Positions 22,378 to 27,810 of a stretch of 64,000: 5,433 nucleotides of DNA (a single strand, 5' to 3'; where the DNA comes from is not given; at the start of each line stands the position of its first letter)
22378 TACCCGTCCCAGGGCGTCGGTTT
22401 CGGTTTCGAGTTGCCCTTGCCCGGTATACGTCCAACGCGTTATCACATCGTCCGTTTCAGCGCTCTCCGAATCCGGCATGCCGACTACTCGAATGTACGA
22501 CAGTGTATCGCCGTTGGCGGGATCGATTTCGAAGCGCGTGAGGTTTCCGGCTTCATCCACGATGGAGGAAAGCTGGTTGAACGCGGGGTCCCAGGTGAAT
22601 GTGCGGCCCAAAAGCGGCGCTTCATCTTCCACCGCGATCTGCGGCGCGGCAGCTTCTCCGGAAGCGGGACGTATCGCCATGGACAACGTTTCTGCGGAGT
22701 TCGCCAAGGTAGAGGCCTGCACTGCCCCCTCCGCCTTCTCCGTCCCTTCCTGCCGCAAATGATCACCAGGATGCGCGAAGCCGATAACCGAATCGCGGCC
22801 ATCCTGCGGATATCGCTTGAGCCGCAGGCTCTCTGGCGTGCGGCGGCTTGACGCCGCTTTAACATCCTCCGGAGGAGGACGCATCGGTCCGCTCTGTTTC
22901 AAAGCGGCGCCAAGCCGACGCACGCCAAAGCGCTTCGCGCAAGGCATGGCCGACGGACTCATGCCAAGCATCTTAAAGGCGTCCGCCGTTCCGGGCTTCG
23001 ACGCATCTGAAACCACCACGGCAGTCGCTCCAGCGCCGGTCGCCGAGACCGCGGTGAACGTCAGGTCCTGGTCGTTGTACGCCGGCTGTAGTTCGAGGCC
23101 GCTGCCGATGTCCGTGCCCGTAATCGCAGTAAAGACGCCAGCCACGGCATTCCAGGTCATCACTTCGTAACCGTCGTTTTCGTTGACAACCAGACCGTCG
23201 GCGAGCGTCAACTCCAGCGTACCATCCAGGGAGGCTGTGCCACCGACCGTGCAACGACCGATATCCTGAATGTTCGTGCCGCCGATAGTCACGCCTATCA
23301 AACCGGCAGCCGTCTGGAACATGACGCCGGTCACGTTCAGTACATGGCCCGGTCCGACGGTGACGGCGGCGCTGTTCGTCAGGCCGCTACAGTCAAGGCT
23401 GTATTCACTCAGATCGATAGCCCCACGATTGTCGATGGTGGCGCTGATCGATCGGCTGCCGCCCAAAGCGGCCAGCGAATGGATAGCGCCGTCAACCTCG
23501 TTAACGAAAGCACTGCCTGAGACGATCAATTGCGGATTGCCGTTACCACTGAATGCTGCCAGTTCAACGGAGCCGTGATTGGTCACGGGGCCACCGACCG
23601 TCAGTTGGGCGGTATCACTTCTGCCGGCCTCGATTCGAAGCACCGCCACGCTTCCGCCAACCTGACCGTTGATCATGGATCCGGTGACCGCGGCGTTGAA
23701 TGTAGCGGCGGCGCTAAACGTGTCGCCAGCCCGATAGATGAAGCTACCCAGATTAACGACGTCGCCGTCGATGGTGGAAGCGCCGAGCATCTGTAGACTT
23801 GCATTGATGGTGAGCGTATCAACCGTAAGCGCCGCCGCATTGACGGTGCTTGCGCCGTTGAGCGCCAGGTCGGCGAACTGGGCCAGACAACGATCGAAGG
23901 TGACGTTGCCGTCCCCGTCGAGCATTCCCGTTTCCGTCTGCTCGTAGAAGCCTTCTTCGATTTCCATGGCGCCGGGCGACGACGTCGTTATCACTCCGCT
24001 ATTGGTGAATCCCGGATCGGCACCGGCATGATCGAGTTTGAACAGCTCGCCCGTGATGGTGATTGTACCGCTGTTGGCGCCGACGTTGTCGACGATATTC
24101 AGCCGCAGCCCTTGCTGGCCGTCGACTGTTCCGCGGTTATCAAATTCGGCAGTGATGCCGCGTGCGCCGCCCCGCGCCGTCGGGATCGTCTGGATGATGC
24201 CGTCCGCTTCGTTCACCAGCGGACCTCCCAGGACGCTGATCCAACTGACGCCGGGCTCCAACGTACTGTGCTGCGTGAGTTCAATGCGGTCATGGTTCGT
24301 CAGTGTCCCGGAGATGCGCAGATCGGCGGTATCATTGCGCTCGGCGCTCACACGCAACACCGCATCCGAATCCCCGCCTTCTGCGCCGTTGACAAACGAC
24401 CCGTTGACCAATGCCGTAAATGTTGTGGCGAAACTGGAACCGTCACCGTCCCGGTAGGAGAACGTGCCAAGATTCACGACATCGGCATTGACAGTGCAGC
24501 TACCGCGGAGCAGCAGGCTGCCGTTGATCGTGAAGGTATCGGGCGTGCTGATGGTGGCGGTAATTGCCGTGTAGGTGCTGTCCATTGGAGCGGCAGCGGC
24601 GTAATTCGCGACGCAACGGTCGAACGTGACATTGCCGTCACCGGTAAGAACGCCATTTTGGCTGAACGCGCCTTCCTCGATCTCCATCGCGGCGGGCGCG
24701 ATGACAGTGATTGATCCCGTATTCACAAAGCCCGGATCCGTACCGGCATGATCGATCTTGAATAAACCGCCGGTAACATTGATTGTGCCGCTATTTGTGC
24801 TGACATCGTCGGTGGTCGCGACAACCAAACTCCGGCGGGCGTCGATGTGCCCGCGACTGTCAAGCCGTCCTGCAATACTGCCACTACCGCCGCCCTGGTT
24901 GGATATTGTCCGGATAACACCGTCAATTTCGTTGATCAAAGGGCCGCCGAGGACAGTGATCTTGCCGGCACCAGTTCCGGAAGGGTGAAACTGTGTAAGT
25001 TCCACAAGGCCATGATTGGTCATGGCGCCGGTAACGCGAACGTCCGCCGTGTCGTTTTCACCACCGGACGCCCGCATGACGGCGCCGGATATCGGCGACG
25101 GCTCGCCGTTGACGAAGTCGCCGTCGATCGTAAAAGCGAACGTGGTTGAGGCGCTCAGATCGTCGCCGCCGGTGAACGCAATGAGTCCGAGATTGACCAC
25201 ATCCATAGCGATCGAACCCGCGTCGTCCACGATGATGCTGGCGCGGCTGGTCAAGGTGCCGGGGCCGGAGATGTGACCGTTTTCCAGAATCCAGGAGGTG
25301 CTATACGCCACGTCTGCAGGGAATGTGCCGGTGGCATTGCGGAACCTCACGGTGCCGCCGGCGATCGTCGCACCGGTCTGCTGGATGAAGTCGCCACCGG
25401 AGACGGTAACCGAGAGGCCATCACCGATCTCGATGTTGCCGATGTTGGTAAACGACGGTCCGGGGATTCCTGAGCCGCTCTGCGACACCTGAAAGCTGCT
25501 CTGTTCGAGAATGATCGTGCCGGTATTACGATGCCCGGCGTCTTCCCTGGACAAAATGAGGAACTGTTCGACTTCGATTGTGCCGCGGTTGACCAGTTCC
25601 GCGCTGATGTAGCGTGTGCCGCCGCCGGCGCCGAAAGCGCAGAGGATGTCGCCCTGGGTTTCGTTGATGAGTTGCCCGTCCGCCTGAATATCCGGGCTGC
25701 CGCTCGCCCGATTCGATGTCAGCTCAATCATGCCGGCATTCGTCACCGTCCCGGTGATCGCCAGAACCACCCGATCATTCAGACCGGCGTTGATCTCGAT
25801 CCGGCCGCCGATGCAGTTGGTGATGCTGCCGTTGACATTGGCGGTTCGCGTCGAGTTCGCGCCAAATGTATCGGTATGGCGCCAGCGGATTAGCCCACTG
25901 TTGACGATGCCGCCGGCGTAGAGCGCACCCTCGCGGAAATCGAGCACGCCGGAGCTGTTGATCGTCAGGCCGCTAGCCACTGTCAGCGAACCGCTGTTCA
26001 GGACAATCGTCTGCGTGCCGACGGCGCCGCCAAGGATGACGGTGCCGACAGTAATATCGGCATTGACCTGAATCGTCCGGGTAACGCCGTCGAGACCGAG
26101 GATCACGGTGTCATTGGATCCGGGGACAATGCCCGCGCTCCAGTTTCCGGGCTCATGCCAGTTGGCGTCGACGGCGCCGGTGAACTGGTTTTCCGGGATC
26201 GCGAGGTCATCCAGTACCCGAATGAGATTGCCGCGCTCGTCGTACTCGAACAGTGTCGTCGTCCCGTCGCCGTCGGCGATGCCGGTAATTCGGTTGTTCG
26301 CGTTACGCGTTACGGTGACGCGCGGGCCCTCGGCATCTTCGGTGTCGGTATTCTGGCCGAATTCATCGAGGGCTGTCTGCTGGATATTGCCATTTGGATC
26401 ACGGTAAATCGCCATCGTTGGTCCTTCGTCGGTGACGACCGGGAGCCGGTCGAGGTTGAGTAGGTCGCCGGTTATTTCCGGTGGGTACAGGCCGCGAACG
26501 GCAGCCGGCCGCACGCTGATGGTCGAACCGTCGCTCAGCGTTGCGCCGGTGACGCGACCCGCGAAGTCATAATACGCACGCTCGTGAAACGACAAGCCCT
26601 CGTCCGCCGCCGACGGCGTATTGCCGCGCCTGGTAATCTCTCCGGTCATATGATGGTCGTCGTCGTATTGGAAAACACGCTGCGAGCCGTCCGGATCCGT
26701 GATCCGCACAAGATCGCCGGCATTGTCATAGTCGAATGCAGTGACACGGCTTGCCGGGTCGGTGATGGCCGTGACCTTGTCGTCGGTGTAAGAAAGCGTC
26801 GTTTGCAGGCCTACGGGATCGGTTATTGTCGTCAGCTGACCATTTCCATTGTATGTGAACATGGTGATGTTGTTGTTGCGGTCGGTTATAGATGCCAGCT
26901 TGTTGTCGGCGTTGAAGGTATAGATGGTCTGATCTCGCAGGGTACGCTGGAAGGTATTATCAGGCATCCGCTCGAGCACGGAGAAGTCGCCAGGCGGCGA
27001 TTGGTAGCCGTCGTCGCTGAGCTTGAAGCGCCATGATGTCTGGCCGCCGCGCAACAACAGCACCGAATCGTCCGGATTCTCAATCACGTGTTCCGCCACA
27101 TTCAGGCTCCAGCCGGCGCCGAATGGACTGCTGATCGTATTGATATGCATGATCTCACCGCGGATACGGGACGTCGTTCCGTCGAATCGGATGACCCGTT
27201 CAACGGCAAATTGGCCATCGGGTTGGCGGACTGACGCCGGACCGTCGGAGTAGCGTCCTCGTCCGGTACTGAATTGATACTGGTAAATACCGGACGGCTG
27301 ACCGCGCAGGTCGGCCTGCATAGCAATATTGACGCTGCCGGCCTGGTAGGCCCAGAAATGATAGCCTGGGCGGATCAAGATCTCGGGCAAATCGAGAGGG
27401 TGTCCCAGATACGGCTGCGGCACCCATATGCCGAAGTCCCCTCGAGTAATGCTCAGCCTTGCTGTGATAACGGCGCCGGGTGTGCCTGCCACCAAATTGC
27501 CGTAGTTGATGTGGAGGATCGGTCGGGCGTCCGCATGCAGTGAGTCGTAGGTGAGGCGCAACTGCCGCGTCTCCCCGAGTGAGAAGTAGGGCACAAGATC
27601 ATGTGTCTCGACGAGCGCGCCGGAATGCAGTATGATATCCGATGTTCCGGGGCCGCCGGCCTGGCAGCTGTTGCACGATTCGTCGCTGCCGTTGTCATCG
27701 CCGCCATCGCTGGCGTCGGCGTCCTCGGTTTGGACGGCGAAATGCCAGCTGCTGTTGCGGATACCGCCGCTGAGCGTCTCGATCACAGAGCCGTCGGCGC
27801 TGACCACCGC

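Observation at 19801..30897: An 11-kb gene for a secreted RHS/YD-repeat protein with an unrecognisable C-terminal domain and no adjacent immunity gene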

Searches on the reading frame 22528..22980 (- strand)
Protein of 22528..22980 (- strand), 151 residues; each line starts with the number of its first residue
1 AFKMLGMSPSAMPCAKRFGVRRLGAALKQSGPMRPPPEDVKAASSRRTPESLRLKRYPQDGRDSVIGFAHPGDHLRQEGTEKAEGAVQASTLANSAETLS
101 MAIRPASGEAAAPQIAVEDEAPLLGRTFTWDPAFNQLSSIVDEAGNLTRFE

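Call 16: search_protein_families(library=pfam, proteins=[window:22528-22980:-], max_evalue=1)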
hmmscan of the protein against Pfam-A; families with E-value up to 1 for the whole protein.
window:22528-22980:- (151 aa): 0 families

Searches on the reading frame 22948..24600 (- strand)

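Call 16: search_protein_families(library=pfam, proteins=[window:22948-24600:-], max_evalue=1)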
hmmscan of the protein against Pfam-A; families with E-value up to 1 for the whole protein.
window:22948-24600:- (551 aa): 1 family
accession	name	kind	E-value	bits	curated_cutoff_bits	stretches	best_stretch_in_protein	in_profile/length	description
PF21601.3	GldM_2nd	-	0.52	11.3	24.4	0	343-390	29-77/98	GldM second domain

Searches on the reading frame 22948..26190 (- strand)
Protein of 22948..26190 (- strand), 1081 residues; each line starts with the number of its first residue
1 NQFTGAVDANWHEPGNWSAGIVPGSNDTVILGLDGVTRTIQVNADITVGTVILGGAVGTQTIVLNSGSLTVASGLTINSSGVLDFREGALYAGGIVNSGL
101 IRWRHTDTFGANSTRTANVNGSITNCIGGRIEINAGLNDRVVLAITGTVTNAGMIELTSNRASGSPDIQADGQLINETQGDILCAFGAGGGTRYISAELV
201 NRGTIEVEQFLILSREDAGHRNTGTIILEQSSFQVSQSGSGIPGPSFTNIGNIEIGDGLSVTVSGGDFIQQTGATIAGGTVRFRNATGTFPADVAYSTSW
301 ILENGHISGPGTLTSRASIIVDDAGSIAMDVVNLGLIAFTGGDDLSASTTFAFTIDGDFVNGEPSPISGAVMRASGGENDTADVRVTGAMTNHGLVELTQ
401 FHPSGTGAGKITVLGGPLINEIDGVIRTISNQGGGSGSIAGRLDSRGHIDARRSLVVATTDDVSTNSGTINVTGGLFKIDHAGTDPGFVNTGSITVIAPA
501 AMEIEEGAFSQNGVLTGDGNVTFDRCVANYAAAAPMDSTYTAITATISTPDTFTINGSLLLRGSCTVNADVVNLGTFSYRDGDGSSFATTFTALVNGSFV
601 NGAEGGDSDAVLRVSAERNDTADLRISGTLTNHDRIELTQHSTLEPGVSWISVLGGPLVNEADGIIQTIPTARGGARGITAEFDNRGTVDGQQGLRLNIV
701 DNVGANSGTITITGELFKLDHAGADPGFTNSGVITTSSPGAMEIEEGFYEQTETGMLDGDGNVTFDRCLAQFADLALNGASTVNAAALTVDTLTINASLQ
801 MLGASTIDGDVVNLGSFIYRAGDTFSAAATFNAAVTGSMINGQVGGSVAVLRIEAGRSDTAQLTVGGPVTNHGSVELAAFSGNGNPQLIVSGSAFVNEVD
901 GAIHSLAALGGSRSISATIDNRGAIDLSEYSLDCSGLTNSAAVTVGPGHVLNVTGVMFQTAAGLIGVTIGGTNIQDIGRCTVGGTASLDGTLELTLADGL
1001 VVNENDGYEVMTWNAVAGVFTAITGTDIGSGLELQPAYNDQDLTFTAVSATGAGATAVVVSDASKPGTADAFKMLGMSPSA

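Call 46: search_protein_families(library=ncbifam, proteins=[window:22948-26190:-], max_evalue=0.01)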
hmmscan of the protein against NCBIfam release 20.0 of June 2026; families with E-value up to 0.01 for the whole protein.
window:22948-26190:- (1081 aa): 0 families

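Call 54: search_solved_structures(query=window:22948-26190:-, max_evalue=1)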
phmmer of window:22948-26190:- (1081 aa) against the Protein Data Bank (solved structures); distinct sequences matched with E-value up to 1: 0.

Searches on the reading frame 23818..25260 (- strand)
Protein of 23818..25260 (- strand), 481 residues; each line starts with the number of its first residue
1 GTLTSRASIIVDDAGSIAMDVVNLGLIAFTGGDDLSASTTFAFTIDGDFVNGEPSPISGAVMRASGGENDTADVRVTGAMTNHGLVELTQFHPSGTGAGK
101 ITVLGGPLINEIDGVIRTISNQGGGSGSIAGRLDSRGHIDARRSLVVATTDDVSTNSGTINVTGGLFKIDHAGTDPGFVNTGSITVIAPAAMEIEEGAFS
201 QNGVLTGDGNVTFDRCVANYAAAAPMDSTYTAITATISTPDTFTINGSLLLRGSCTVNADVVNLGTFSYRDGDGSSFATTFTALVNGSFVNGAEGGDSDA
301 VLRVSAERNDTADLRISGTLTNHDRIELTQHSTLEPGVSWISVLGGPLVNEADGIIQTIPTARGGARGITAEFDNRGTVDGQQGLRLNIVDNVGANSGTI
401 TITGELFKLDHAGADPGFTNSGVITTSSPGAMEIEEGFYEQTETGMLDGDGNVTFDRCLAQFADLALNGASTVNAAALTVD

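Call 63: find_homologous_proteins(query=window:23818-25260:-, max_evalue=0.00001)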
Query window:23818-25260:- (481 aa): 2 proteins with E <= 0.00001 among 8000 candidates.
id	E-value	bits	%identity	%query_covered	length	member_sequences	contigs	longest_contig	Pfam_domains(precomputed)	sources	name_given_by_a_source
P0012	1.2e-36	145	29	88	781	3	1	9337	-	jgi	jgi:hypothetical protein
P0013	1.5e-29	122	27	85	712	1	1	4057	-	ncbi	ncbi:MAG: hypothetical protein DRP45_10590, partial [Candidatus Zixiibacteriota bacterium]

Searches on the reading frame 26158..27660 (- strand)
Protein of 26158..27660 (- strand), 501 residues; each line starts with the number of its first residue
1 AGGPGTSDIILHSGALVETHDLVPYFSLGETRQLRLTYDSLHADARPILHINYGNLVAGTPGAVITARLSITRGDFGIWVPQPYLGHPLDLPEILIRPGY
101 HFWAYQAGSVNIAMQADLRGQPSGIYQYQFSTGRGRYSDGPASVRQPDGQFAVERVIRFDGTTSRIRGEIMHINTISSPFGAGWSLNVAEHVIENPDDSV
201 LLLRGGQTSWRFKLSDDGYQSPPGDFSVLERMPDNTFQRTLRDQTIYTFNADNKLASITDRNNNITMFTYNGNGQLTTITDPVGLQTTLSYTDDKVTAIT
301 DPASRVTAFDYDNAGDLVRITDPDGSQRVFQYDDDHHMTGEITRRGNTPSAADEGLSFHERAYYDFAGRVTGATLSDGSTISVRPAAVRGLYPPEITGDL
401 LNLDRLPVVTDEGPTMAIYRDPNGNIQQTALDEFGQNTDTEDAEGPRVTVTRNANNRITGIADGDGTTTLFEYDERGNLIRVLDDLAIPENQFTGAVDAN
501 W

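Call 16: search_protein_families(library=pfam, proteins=[window:26158-27660:-], max_evalue=1)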
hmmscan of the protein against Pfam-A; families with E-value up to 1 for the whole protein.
window:26158-27660:- (501 aa): 5 families
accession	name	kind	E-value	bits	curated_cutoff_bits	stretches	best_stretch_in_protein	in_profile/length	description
PF05593.20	RHS_repeat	-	1.9e-30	105.1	22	5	293-326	4-37/38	RHS Repeat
PF15283.12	DUF4595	-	0.0019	18.6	34.2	1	253-335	16-110/202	Domain of unknown function (DUF4595) with porin-like fold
PF14339.12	DUF4394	-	0.02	14.7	29.6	1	235-334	8-102/230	Domain of unknown function (DUF4394)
PF25023.1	TEN_YD-shell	-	0.035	12.6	50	1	247-298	106-158/909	Teneurin YD-shell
PF18887.5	MBG_3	-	0.19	12.3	25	0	269-300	11-42/72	MBG domain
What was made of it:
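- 26170..29517 (-): Family-conserved module, aa 461-1576: unknown beta domains, Big_9 (724-809), TTR (818-900), ZU5-like sandwich (901-1056), Cys/Asp linker with CxxC (1057-1085), plug plus first YD block (1086-1576). RHS_repeat gives 5 stretches in aa 1080-1580 (call 16).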

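Call 46: search_protein_families(library=ncbifam, proteins=[window:26158-27660:-], max_evalue=0.01)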
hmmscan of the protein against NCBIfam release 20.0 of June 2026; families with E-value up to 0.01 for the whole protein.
window:26158-27660:- (501 aa): 2 families
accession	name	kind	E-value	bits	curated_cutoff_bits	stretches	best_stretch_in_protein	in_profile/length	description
TIGR01643.1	YD_repeat_2x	repeat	1.6e-25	88.5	15.8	3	292-327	3-38/42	YD repeat-containing protein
NF041261.1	RHS_core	equivalog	5.4e-13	47.7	2000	2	249-339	583-673/1261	RHS element core protein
